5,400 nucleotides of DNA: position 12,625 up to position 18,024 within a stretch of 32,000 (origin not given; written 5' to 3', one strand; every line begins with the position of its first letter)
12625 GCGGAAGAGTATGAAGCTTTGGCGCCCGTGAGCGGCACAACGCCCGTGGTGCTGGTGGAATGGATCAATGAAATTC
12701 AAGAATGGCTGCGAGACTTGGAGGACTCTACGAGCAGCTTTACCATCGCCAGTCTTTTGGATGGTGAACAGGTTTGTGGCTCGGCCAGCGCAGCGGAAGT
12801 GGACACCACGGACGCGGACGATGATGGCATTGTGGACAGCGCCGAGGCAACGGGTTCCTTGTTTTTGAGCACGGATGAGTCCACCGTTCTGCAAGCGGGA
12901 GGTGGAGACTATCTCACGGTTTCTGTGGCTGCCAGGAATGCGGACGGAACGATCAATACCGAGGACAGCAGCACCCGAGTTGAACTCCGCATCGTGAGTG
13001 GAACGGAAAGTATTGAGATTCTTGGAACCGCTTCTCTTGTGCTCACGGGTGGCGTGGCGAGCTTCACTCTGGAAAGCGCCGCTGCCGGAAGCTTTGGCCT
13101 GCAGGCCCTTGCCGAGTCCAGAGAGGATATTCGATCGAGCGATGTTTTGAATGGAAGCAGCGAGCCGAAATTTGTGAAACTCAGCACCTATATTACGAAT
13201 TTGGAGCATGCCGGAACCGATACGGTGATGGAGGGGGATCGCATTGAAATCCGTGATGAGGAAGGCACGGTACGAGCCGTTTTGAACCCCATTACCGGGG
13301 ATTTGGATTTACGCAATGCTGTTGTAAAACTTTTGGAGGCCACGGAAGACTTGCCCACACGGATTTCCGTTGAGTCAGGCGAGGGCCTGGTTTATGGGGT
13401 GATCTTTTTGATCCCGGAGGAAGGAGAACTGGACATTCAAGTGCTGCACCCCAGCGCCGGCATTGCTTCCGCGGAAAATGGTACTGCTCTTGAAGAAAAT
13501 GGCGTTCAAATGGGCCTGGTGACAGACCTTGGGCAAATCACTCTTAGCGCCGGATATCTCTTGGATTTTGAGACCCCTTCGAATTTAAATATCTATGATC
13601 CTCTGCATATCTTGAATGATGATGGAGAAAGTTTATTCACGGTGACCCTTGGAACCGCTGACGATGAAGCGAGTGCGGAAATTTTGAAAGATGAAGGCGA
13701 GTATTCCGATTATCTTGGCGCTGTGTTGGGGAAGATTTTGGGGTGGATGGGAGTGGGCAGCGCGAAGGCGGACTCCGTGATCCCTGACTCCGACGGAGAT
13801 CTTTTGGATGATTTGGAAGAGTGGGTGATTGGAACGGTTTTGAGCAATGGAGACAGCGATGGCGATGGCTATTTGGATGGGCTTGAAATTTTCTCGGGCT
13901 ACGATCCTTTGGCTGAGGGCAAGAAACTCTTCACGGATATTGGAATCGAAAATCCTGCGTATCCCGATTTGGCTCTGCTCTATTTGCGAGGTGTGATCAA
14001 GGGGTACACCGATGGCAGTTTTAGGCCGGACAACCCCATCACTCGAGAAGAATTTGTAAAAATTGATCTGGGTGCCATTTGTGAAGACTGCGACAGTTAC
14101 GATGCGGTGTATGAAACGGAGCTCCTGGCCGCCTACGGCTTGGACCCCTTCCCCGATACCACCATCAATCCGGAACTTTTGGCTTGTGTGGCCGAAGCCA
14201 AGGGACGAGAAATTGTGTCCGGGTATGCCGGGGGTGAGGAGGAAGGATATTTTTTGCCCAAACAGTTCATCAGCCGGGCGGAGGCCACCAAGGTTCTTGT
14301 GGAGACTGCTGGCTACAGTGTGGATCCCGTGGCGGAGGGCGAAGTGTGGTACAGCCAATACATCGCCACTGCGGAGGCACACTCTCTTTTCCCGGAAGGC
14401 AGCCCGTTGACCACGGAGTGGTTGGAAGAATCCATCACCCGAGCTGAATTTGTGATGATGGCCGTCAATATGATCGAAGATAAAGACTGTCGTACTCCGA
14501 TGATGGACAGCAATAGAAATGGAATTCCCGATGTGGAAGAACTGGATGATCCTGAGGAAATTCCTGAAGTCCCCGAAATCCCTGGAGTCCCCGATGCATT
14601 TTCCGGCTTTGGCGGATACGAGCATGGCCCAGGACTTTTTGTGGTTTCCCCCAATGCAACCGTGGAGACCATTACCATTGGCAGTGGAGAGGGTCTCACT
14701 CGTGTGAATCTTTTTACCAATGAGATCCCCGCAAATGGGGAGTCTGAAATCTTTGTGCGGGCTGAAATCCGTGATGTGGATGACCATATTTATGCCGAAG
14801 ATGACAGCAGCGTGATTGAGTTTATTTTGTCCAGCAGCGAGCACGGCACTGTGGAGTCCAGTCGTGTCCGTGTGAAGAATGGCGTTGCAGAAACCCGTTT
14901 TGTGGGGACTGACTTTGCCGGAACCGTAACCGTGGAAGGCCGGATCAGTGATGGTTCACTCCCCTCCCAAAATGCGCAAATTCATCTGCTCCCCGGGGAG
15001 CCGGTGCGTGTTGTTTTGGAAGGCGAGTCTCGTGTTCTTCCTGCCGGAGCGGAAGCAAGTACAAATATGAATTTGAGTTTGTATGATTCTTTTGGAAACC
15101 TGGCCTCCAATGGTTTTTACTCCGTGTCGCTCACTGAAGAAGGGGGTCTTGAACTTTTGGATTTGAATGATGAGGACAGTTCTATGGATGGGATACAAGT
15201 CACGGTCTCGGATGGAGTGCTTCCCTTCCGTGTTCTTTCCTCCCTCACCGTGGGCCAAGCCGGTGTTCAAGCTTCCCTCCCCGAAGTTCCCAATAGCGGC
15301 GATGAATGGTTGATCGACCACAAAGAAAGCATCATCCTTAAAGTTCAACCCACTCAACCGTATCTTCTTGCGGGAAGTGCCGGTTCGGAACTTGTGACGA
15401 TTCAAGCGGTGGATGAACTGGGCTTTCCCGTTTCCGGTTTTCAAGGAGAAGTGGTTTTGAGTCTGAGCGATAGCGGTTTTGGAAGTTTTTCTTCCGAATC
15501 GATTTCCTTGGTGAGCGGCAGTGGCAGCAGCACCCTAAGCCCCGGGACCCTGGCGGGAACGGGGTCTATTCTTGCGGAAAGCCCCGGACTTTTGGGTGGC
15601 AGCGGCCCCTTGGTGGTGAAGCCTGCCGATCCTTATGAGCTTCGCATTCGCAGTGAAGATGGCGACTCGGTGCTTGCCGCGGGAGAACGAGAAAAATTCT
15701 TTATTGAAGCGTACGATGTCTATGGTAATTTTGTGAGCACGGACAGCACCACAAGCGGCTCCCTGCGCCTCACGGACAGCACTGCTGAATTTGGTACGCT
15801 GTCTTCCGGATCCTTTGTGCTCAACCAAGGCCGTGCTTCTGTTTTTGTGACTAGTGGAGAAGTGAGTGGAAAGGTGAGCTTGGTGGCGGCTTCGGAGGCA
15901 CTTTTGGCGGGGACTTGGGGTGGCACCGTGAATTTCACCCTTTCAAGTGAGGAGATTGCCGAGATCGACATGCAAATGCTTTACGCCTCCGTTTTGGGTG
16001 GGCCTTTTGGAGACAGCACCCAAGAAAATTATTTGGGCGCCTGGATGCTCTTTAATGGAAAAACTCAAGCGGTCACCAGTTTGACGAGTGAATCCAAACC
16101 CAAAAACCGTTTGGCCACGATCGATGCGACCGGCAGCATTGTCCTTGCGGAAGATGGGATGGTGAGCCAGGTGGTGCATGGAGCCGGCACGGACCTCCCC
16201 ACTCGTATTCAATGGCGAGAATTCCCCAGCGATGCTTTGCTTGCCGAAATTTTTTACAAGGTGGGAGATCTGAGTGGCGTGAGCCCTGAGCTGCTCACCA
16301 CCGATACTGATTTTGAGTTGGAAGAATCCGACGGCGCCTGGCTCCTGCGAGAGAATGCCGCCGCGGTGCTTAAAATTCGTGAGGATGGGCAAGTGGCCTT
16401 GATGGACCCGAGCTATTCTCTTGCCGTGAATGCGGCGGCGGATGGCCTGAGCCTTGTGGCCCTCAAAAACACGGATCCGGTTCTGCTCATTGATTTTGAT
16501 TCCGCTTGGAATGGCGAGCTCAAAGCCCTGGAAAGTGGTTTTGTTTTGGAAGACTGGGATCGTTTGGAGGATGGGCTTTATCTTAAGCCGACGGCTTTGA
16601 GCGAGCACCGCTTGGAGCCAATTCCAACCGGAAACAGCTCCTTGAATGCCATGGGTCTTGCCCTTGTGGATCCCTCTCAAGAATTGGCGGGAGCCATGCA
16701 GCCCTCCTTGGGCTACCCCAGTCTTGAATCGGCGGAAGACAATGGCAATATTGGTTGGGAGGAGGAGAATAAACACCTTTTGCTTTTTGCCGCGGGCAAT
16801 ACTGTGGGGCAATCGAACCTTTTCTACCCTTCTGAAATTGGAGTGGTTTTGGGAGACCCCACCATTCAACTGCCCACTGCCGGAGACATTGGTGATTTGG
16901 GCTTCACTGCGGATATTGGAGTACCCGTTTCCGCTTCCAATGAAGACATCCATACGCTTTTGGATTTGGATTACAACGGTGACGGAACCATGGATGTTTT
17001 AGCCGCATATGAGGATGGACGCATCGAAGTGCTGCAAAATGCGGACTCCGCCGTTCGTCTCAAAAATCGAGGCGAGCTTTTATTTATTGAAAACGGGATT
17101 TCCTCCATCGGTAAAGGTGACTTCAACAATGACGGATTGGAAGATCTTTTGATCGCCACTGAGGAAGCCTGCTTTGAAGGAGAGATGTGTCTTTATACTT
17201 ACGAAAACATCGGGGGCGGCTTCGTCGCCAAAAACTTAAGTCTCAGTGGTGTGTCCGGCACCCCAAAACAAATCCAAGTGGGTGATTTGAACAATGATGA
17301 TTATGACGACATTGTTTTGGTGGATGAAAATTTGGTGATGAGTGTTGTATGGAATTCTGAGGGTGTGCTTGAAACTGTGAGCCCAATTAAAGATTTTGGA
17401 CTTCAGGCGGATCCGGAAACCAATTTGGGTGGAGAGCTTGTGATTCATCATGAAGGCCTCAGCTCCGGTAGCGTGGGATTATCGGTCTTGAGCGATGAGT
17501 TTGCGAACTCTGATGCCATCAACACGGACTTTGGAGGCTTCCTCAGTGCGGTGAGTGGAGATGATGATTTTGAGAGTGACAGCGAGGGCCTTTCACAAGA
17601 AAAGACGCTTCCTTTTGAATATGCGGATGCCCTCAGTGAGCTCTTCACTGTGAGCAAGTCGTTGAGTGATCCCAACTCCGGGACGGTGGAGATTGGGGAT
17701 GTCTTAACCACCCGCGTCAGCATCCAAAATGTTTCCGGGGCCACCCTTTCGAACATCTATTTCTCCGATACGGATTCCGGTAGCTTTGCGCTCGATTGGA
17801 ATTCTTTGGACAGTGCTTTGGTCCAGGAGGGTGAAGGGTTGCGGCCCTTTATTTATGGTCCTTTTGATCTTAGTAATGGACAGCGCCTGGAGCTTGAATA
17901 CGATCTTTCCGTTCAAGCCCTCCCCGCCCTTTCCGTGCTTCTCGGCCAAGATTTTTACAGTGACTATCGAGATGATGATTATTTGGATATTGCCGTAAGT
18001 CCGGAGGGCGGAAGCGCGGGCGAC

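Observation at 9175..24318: Uninterrupted 15.1-kb ORF encoding a 5047-aa mosaic surface protein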

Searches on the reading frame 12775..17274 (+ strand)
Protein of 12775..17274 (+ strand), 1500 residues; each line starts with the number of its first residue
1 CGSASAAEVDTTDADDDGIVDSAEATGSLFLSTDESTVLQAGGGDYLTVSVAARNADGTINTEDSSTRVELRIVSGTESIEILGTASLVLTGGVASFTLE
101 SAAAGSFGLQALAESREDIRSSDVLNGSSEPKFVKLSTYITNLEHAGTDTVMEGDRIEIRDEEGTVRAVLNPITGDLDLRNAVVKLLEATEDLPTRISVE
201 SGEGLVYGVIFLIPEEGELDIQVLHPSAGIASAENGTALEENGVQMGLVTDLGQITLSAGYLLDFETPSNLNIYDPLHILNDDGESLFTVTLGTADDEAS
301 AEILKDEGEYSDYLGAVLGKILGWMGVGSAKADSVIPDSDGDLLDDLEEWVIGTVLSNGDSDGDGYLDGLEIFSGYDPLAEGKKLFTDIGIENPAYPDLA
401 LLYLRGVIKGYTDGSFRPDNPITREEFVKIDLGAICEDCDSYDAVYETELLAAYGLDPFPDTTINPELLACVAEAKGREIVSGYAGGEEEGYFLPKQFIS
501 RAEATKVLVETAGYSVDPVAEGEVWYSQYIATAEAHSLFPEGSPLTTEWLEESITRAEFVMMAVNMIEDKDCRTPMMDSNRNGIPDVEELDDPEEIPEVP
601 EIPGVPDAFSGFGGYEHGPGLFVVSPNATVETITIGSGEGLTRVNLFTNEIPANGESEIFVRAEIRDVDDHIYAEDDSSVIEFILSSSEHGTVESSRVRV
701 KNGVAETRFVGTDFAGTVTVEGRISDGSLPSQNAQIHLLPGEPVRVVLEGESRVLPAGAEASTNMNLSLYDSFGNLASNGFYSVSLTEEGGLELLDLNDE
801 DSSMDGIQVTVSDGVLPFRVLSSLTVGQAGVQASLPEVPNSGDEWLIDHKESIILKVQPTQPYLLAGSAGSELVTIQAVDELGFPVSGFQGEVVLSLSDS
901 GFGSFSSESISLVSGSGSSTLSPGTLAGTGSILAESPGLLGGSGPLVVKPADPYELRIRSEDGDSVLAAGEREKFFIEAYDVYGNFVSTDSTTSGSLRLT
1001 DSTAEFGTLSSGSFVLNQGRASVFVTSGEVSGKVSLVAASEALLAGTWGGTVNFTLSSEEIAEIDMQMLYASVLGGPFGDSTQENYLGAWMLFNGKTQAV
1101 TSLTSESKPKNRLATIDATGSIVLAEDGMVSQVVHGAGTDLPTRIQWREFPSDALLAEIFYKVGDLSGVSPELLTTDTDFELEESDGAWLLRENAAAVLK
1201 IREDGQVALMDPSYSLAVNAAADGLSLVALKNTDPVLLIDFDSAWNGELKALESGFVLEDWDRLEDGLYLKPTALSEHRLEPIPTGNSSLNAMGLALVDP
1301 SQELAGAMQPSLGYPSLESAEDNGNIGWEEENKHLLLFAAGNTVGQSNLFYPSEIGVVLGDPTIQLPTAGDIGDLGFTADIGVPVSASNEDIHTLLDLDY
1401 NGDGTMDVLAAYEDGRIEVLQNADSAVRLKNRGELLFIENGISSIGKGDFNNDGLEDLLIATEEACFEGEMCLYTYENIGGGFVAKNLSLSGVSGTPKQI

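Call 4: search_protein_families(library=pfam, proteins=[window:12775-17274:+], max_evalue=0.01)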
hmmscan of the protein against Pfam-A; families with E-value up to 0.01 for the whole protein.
window:12775-17274:+ (1500 aa): 4 families
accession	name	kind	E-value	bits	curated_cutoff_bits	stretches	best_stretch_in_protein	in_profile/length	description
PF00395.25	SLH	-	5.4e-16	58.7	20.8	2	386-427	2-43/44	S-layer homology domain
PF13517.12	FG-GAP_3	-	2.2e-07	31.8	26.9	1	1399-1460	1-61/61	FG-GAP-like repeat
PF18565.7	Glyco_hydro2_C5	-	7.9e-06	26.1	32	0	1013-1044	67-98/103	Glycoside hydrolase family 2 C-terminal domain 5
PF01839.29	FG-GAP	-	0.00015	22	22.1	0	1443-1461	3-21/37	FG-GAP repeat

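Call 9: search_protein_families(library=ncbifam, proteins=[window:12775-17274:+], max_evalue=0.1)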
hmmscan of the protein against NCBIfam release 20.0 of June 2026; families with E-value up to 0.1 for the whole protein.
window:12775-17274:+ (1500 aa): 1 family
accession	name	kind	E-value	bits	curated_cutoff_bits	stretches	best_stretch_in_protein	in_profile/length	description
NF047539.1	XAC2610_fam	domain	0.043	14.3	35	0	1448-1486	4-43/89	XAC2610-related protein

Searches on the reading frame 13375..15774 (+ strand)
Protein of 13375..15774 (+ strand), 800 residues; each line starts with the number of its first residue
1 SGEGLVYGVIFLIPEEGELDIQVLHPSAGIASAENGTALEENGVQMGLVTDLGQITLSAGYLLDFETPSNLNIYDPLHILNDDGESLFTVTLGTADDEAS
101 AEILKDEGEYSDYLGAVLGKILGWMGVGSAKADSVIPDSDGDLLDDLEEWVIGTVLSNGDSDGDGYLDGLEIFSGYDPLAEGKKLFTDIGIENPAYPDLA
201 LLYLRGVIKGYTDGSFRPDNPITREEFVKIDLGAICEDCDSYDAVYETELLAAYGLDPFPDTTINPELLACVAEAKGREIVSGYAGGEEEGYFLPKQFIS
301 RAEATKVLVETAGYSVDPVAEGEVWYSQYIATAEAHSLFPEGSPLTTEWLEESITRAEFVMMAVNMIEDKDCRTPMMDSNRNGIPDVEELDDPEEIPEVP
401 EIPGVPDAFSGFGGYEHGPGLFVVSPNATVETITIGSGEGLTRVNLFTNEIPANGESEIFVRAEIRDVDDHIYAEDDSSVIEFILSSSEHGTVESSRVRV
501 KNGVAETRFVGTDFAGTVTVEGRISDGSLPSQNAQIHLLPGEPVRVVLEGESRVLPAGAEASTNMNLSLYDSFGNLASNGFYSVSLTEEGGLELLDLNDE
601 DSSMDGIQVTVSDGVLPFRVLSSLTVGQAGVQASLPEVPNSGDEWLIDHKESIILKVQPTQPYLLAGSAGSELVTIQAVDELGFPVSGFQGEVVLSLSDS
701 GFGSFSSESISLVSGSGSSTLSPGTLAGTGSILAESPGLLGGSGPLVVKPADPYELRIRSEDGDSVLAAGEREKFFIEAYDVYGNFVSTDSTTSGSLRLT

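Call 23: search_protein_families(library=pfam, proteins=[window:13375-15774:+], max_evalue=10)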
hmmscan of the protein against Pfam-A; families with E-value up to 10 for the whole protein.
window:13375-15774:+ (800 aa): 4 families
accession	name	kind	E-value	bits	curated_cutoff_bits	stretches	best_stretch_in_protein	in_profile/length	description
PF00395.25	SLH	-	3e-17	62.7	20.8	2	186-227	2-43/44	S-layer homology domain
PF02369.22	Big_1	-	0.0022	18.5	34.9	1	445-534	5-90/93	Bacterial Ig-like domain (group 1)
PF18565.7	Glyco_hydro2_C5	-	0.0072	16.6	32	1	655-734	1-92/103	Glycoside hydrolase family 2 C-terminal domain 5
PF18884.5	TSP3_bac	-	0.036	14.4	25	1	160-179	1-20/22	Bacterial TSP3 repeat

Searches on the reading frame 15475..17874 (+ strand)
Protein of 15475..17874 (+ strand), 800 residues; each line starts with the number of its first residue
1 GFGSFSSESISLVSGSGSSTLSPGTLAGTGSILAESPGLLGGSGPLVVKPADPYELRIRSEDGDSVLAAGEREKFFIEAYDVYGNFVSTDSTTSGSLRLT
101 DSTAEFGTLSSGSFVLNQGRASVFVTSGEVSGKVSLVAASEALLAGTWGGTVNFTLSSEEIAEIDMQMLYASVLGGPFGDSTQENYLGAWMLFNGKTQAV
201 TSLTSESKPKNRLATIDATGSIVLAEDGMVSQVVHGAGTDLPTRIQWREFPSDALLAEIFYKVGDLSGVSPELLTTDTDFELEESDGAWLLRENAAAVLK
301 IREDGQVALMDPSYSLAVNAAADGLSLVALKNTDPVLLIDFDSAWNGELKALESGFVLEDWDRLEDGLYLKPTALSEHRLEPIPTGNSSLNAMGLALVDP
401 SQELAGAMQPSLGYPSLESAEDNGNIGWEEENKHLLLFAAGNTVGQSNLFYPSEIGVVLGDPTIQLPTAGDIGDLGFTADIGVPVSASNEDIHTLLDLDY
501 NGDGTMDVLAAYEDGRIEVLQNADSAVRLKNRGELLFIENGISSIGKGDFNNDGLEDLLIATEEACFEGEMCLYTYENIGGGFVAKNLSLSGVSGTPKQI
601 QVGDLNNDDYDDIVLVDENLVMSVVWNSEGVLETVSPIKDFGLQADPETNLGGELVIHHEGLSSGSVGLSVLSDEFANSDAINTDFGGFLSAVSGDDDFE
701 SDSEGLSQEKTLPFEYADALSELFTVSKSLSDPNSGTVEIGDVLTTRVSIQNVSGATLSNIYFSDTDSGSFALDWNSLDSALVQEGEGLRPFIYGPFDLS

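Call 23: search_protein_families(library=pfam, proteins=[window:15475-17874:+], max_evalue=10)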
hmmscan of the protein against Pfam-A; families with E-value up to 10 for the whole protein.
window:15475-17874:+ (800 aa): 5 families
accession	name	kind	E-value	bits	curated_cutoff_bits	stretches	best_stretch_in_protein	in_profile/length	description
PF13517.12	FG-GAP_3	-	5.2e-15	56.2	26.9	2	549-614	1-60/61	FG-GAP-like repeat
PF01839.29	FG-GAP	-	1.6e-08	34.7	22.1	3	543-561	3-21/37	FG-GAP repeat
PF23743.1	Beta-prop_BBS7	-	0.0033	17.2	27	1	487-562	216-289/299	BBS7 beta-propeller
PF18565.7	Glyco_hydro2_C5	-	0.039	14.3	32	1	113-144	67-98/103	Glycoside hydrolase family 2 C-terminal domain 5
PF03995.18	Inhibitor_I36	-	0.11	12.9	21.1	1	562-600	4-34/69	Peptidase inhibitor family I36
